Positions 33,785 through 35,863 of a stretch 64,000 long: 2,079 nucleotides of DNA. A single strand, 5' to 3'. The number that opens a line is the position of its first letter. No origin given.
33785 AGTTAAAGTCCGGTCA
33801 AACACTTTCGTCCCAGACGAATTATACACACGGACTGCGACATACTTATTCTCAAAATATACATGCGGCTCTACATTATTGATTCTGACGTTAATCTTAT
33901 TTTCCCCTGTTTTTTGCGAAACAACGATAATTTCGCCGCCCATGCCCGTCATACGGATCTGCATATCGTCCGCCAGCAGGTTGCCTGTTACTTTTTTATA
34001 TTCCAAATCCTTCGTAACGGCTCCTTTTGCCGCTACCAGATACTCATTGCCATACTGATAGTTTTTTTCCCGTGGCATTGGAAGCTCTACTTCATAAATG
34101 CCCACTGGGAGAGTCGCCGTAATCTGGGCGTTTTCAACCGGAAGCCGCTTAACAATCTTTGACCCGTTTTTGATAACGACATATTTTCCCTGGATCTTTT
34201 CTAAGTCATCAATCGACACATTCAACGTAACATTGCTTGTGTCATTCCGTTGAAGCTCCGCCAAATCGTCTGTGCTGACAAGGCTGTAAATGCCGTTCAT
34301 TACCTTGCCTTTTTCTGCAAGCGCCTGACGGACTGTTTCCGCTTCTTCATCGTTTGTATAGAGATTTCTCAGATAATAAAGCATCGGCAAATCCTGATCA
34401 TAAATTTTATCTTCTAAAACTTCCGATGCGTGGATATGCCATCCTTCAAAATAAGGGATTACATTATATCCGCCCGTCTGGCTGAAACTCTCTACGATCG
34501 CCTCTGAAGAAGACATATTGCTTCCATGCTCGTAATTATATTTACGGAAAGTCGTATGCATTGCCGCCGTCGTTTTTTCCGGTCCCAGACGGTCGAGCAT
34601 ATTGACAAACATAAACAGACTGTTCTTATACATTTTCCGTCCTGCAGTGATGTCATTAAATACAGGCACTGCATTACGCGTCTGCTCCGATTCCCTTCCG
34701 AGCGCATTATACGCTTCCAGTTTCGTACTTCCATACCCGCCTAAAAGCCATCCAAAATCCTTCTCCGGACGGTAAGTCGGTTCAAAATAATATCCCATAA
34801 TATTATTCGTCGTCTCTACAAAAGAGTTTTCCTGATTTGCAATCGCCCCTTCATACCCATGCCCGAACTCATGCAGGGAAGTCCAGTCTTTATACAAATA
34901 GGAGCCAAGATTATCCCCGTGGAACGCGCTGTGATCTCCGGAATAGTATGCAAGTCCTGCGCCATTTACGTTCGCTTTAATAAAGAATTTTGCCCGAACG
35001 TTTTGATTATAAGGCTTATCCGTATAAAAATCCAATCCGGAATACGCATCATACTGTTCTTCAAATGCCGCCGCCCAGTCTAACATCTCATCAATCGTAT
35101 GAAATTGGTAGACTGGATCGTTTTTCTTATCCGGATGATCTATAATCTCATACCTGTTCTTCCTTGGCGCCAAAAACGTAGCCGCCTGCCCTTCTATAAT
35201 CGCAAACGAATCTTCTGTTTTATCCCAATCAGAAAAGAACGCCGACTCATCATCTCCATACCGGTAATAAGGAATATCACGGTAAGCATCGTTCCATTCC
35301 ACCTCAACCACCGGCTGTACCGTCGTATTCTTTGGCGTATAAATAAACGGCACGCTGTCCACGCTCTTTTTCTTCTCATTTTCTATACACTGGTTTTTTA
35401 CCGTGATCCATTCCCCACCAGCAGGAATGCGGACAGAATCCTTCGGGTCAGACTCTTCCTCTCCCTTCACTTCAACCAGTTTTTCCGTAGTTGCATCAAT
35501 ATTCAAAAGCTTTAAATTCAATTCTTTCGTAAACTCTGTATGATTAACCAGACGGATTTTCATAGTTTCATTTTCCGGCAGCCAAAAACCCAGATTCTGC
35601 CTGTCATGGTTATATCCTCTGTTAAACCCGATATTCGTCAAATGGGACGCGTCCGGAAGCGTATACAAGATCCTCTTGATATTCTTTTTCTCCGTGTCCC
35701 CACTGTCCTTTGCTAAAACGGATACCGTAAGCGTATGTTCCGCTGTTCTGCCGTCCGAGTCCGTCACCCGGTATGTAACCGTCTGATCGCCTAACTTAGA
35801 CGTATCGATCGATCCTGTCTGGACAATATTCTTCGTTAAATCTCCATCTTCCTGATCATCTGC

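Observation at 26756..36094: Secreted multidomain M60-like metalloprotease of 3112 aa with near-identical 237-bp tandem repeats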

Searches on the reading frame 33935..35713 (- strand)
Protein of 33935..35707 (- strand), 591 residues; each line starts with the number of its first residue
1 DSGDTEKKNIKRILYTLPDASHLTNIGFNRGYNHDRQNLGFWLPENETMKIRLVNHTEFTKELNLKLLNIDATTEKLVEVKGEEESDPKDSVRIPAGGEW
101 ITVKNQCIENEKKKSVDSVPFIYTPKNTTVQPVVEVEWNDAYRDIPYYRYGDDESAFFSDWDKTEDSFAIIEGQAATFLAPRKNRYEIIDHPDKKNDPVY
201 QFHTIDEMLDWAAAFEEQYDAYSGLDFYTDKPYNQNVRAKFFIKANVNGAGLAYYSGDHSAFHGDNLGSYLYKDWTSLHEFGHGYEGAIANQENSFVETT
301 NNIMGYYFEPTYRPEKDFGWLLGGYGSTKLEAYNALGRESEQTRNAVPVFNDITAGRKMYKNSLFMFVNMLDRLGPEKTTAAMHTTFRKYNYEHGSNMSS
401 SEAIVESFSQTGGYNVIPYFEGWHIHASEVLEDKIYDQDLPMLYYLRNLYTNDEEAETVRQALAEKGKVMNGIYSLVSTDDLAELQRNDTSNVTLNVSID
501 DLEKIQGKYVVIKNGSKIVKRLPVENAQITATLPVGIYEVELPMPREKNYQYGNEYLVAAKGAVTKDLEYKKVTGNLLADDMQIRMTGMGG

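Call 6: search_protein_families(library=pfam, proteins=[window:33989-35713:-], max_evalue=10)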
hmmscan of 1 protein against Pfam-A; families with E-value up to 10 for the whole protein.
seq(575 aa): 3 families
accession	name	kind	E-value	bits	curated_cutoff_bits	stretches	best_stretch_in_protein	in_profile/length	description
PF13402.12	Peptidase_M60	-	9.9e-11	42.1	25.8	1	147-425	5-274/275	Peptidase M60, enhancin and enhancin-like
PF03085.20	RAP-1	-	0.025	14.7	25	1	445-513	151-214/244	Rhoptry-associated protein 1 (RAP-1)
PF08964.15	Crystall_3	-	0.18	12.4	27.3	1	240-269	4-34/86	Beta/Gamma crystallin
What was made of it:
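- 33935..35707 (-): M60 O-glycopeptidase module, aa 130-720: N-terminal beta-sandwich, thermolysin-like helical core and C-terminal beta-sandwich. Pfam PF13402 covers aa 274-552 (34439-35275). PF13402 at 42.1 bits (call 6).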

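Call 7: search_solved_structures(query=window:33989-35713:-, max_evalue=10, show_alignments=3)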
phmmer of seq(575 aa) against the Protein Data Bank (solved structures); distinct sequences matched with E-value up to 10: 2.
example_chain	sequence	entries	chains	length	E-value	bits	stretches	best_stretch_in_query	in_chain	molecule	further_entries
35ym_A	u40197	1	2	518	3.4e-34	121.6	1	12-544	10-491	EfmM60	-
3ix9_A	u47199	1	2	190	0.016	17.1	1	180-260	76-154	Dihydrofolate reductase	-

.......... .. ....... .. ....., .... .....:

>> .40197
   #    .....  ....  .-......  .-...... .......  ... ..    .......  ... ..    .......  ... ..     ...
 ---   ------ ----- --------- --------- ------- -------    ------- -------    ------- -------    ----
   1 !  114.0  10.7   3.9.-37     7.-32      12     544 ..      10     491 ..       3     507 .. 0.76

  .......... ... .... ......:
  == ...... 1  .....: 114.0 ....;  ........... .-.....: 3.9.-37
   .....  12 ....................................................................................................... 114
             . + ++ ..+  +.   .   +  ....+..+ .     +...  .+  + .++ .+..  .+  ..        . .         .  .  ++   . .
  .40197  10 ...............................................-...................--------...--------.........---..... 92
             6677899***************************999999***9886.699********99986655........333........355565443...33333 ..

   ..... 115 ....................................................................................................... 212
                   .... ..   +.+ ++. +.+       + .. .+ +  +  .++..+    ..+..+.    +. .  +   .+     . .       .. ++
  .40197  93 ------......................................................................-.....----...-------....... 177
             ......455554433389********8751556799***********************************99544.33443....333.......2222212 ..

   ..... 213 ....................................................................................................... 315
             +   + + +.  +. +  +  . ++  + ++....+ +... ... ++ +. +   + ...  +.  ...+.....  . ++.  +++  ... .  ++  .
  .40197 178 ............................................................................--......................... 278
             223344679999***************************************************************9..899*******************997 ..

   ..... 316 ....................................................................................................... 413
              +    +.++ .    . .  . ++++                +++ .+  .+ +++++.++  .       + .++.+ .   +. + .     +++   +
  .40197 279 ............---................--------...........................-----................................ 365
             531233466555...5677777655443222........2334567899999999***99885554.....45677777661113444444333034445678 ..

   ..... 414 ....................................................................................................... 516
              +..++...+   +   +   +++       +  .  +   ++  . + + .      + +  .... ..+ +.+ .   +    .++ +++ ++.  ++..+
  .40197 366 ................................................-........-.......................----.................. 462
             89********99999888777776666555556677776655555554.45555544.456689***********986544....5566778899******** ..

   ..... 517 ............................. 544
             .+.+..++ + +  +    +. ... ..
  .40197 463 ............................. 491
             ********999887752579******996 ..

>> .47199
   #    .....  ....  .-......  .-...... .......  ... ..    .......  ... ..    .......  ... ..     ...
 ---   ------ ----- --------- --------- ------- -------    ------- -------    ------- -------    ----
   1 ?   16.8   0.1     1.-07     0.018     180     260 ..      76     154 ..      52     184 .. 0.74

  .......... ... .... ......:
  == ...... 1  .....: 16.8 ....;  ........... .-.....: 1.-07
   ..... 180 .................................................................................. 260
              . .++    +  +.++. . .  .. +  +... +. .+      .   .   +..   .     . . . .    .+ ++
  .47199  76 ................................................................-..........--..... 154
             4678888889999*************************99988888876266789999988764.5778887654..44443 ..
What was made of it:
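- On Peptidase_M60 (enhancin-like O-glycopeptidases): They align with EfmM60 '..IIDVLNN..' (call 7).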

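Call 43: predict_structure(alignment_id=A1)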
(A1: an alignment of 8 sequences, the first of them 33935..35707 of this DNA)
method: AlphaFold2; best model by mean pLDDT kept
length: 591 residues; sequences in the alignment: 8
mean_pLDDT: 57.1   pTM: 0.38
mean pLDDT of the five models: 57.1, 56.3, 54.9, 54.9, 52.2
residues with pLDDT >= 90: 36; 70-90: 195; 50-70: 98; < 50: 262
segments of 3 or more residues with pLDDT < 50: 1-3, 22-35, 69-72, 219-441, 576-591
pLDDT, mean of each block of 10 residues (from residue 1): 54 65 37 49 80 89 71 72 83 89 83 75 70 79 66 84 74 62 66 62 75 59 42 39 43 35 38 38 27 23 23 26 29 36 32 26 23 29 34 40 38 25 24 31 65 84 78 62 83 90 87 83 91 86 78 75 85 53 31 28
secondary structure, 60 per line:
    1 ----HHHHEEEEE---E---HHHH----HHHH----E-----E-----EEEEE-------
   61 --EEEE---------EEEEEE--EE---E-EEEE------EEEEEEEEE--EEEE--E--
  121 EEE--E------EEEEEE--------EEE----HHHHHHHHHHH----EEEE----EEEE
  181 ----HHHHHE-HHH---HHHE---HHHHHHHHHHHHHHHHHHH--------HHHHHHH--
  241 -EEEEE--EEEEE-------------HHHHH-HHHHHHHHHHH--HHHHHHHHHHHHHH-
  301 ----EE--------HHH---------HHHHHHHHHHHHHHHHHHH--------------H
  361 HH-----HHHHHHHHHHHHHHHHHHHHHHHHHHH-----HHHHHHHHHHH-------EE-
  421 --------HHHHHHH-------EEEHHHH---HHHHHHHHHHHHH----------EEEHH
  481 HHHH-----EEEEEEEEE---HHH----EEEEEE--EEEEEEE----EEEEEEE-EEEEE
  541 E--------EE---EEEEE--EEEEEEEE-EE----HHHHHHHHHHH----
elements in order: H5-8 E9-13 H21-24 H29-32 E49-53 E63-66 E76-81 E91-94 E101-109 E112-115 E121-123 E133-138 E147-149 H154-164 E169-172 E177-180 H185-189 H205-223 H232-238 E242-246 E249-253 H267-271 H273-283 H286-299 H327-345 H368-394 H400-410 H429-435 E443-445 H446-449 H453-465 E476-478 H479-484 E490-498 E509-514 E517-523 E528-534 E536-541 E555-559 E562-569 H577-587
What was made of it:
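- Tried and rejected: First AlphaFold2 run, 8 sequences (call 43). pLDDT was below 50 over the catalytic core, so the model was discarded.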

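Call 44: search_solved_structures(query=A1, max_evalue=1, show_alignments=2)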
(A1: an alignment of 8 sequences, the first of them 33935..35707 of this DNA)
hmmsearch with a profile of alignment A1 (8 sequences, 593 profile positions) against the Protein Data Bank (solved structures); distinct sequences matched with E-value up to 1: 4.
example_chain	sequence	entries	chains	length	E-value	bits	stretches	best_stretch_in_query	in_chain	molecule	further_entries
35ym_A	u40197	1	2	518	3.7e-64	220.2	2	114-546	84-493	EfmM60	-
4fca_A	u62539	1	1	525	0.00094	20.8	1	297-445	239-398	Conserved domain protein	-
5ev7_A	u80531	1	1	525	0.0011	20.5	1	298-445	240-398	Conserved domain protein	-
9pl8_A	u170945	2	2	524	0.041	15.3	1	253-316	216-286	O-glycopeptidase BcM60C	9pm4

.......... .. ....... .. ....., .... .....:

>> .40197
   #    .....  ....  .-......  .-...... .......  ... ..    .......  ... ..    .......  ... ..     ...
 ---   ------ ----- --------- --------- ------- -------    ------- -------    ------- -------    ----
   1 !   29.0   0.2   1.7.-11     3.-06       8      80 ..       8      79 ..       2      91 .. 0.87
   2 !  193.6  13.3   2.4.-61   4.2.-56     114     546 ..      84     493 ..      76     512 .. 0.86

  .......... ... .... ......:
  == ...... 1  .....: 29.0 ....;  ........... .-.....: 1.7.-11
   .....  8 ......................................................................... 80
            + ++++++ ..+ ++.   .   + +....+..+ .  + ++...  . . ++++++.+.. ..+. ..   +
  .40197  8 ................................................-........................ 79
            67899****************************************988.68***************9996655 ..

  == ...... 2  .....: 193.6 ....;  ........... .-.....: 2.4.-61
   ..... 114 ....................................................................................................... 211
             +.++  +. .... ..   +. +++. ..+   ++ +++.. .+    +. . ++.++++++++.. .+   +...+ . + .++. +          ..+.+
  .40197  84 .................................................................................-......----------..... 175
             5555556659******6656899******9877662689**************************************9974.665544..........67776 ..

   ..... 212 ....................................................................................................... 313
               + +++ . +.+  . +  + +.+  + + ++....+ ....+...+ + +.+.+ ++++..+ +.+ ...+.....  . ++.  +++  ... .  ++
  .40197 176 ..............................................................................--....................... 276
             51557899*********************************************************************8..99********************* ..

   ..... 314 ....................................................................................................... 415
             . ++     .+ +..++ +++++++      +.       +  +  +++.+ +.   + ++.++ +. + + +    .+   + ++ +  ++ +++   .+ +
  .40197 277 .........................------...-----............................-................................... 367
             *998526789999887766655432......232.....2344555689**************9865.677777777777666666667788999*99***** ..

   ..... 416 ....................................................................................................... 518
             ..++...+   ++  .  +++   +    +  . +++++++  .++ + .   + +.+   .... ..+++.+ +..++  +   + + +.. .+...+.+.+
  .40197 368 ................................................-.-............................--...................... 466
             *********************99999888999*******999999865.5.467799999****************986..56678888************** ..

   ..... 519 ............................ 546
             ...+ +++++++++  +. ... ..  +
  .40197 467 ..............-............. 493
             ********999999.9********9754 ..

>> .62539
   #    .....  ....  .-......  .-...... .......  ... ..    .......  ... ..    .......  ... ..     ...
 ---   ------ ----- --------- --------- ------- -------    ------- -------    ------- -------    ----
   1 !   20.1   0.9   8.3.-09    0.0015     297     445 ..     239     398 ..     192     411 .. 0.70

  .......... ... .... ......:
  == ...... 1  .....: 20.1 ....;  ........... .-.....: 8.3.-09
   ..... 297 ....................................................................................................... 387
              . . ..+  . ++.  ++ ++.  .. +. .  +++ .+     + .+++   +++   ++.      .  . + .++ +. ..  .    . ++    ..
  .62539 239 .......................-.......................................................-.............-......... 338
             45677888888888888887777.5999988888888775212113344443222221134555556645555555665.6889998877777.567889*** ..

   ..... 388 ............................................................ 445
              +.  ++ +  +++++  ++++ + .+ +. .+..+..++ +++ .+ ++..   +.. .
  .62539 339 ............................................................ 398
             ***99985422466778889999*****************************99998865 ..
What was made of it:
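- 33935..35707 (-): EfmM60 at E 3.4e-34, and 3.7e-64 with a profile (calls 7, 44).
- On Peptidase_M60 clade 13 (EfmM60/EfcM60/SmE branch): EfmM60 at E 3.7e-64, against 1e-3 or weaker for all other solved M60 sequences (call 44).
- Closest known: EfmM60. Same: It is the best sequence match among solved structures (E 3.4e-34; profile 3.7e-64), aligned across the N-terminal sandwich, the catalytic core and the C-terminal sandwich (calls 7, 44).
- Closest known: Clostridium perfringens ZmpA/ZmpB/ZmpC and other solved M60 O-glycopeptidases. Different: A sequence profile barely reaches these proteins (4fca at E 1e-3, BcM60C at E 0.04; call 44).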

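Call 51: find_homologous_proteins(query=window:33935-35707:-, max_evalue=1e-10)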
Query window:33935-35707:- (591 aa): 17 proteins with E <= 1e-10 among 7604 candidates.
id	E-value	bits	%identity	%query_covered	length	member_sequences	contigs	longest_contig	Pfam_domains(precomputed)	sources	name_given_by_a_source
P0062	1.8e-179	616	77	58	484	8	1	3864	PF13402.13,PF16403.12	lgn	-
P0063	4.0e-174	599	54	90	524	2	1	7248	PF13402.13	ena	-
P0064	1.3e-123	432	41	99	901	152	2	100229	PF13402.13,PF03272.19,PF00404.25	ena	-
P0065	7.9e-116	406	40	98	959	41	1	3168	PF13402.13,PF03272.19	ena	-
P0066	2.1e-115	405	41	98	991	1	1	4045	PF13402.13,PF03272.19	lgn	-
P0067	2.3e-115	405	55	60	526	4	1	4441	PF13402.13,PF08305.18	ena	-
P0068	3.8e-114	401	40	98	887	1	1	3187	PF13402.13,PF03272.19,PF00404.25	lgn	-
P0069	2.0e-111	392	39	99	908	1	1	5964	PF13402.13,PF03272.19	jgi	jgi:hypothetical protein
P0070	2.5e-111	391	38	99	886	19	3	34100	PF13402.13,PF03272.19,PF00404.25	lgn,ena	-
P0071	4.3e-110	387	50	68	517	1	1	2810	PF13402.13,PF16403.12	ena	-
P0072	5.1e-109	384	37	99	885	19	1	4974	PF13402.13,PF03272.19,PF00404.25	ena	-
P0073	2.6e-107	378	37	98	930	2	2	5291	PF13402.13,PF03272.19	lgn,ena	-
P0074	5.3e-107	377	37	98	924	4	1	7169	PF13402.13,PF03272.19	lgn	-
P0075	1.8e-105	372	38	98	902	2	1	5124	PF13402.13,PF03272.19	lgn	-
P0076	5.8e-87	311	39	76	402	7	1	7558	PF13402.13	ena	-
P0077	4.2e-71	258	32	91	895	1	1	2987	PF13402.13,PF07523.19,PF16403.12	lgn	-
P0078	3.3e-52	196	31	91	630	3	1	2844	PF13402.13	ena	-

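Call 66: predict_structure(alignment_id=A4)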
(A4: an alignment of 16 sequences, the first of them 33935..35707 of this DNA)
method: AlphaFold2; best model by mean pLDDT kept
length: 591 residues; sequences in the alignment: 16
mean_pLDDT: 88.0   pTM: 0.84
mean pLDDT of the five models: 88.0, 87.8, 87.4, 86.8, 85.8
residues with pLDDT >= 90: 362; 70-90: 185; 50-70: 25; < 50: 19
segments of 3 or more residues with pLDDT < 50: 1-3, 250-253, 581-591
pLDDT, mean of each block of 10 residues (from residue 1): 60 93 86 88 91 96 91 88 89 94 91 89 93 93 90 95 89 91 85 79 92 91 92 91 72 51 67 82 82 83 90 85 89 95 93 81 94 95 93 91 95 96 94 94 97 96 95 97 93 95 93 96 95 97 86 92 94 65 44 31
secondary structure, 60 per line:
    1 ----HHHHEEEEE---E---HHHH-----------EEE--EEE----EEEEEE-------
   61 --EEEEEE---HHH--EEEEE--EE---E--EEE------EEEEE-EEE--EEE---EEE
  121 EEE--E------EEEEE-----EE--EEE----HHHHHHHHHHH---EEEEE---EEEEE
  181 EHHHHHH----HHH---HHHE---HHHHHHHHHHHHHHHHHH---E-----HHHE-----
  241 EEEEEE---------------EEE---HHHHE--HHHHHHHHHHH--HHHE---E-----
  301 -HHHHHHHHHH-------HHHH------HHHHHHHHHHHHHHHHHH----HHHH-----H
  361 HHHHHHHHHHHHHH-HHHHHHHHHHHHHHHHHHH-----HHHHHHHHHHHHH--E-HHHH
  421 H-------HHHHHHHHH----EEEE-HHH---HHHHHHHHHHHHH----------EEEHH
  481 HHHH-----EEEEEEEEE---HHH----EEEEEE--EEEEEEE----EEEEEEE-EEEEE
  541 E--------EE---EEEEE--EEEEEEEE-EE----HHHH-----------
elements in order: H5-8 E9-13 H21-24 E36-38 E41-43 E48-53 E63-68 E77-81 E92-94 E101-105 E107-109 E112-114 E118-123 E133-137 E147-149 H154-164 E168-172 E176-181 H182-187 H205-222 E241-246 E262-264 H268-271 H275-285 H302-311 H319-322 H329-346 H351-354 H360-374 H376-394 H400-412 H417-421 H429-437 E442-445 H453-465 E476-478 H479-484 E490-498 E509-514 E517-523 E528-534 E536-541 E555-559 E562-569 H577-580
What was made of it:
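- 33935..35707 (-): AlphaFold2 model with pLDDT 88 and pTM 0.84 (call 66).
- On Peptidase_M60 (enhancin-like O-glycopeptidases): AlphaFold2 model of aa 130-720 with mean pLDDT 88.0 and pTM 0.84, arranged beta / alpha / beta (call 66).
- The fold is predicted with high confidence (call 66).
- Tried and rejected: The second run used 16 more diverse sequences and was usable (call 66).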

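Call 68: fold_search(model_id=the predicted structure, library=pdb)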
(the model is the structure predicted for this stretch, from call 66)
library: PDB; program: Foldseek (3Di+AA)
matches with E <= 10: 611; with E <= 0.001: 24
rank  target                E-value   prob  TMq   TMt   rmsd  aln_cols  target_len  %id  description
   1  5ev7                  1.7e-16  1.00  0.48  0.57  18.6       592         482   14  The crystal structure of a functionally unknown conserved protein mutant from Bacillus anthracis str. Ames (released 2015-12-09)
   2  4fca                  7.9e-16  1.00  0.49  0.59  18.6       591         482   14  The crystal structure of a functionally unknown conserved protein from Bacillus anthracis str. Ames. (released 2012-06-06)
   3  7js4                  8.5e-14  1.00  0.48  0.32  13.3       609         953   14  The structure of the M60 catalytic domain with the CBM51-1 and CBM51-2 domains from Clostridium perfringens ZmpB (released 2021-02-03)
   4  6xsx                  1.5e-13  1.00  0.50  0.58   9.9       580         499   13  The structure of the catalytic module of the metalloprotease ZmpA from Clostridium perfringens (released 2021-02-03)
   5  6xsz_B                2.3e-13  1.00  0.48  0.55  13.2       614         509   12  The structure of the M60 catalytic domain from Clostridium perfringens ZmpC (released 2021-02-03)
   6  5kds_A                3.1e-13  1.00  0.48  0.54  13.1       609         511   12  ZmpB metallopeptidase in complex with an O-glycopeptide (a2,6-sialylated core-3 pentapeptide). (released 2017-01-11)
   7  6xsz_A                3.3e-13  1.00  0.48  0.55  12.8       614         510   12  The structure of the M60 catalytic domain from Clostridium perfringens ZmpC (released 2021-02-03)
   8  5kdj_B                4.1e-13  1.00  0.50  0.58  12.5       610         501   12  ZmpB metallopeptidase from Clostridium perfringens (released 2017-01-11)
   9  5kdu_A                6.0e-13  1.00  0.43  0.49  14.8       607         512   13  ZmpB metallopeptidase in complex with a2,6-Sialyl T-antigen (released 2017-01-11)
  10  7jfs                  6.4e-13  1.00  0.50  0.33  12.8       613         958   13  The structure of the CBM32-1, CBM32-2, and M60 catalytic domains from Clostridium perfringens ZmpB (released 2021-02-03)
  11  5kdn                  1.2e-12  1.00  0.49  0.56  12.8       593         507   14  ZmpB metallopeptidase from Clostridium perfringens (released 2017-01-11)
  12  6xsz_D                1.4e-12  1.00  0.47  0.53  13.2       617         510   12  The structure of the M60 catalytic domain from Clostridium perfringens ZmpC (released 2021-02-03)
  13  5kdj_A                2.4e-12  1.00  0.49  0.57  12.7       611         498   12  ZmpB metallopeptidase from Clostridium perfringens (released 2017-01-11)
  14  5kdw_A                1.2e-11  1.00  0.47  0.33   8.1       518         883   13  IMPa metallopeptidase from Pseudomonas aeruginosa (released 2017-01-11)
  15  5kdv                  2.3e-11  1.00  0.41  0.29   9.5       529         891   12  IMPa metallopeptidase from Pseudomonas aeruginosa (released 2017-01-11)
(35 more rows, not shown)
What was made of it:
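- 33935..35707 (-): The top 24 Foldseek hits are all M60 enzymes (call 68).
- On Peptidase_M60 (enhancin-like O-glycopeptidases): Foldseek against the PDB: ranks 1-24 are all M60 enzymes, E 1.7e-16 to 1.2e-9 (call 68).
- Closest known: Clostridium perfringens ZmpA/ZmpB/ZmpC and other solved M60 O-glycopeptidases. Same: They share the fold: Foldseek E 1e-16 to 1e-9 with probability 1.00 (call 68). ZmpB is likewise a large Firmicute enzyme that combines M60 with CBM32 modules (entry titles 7jfs and 7js4, call 68).
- Its top 24 Foldseek hits are all M60 O-glycopeptidases: ZmpA/B/C, IMPa, AM0627, BT4244 and 4fca (calls 66, 68).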
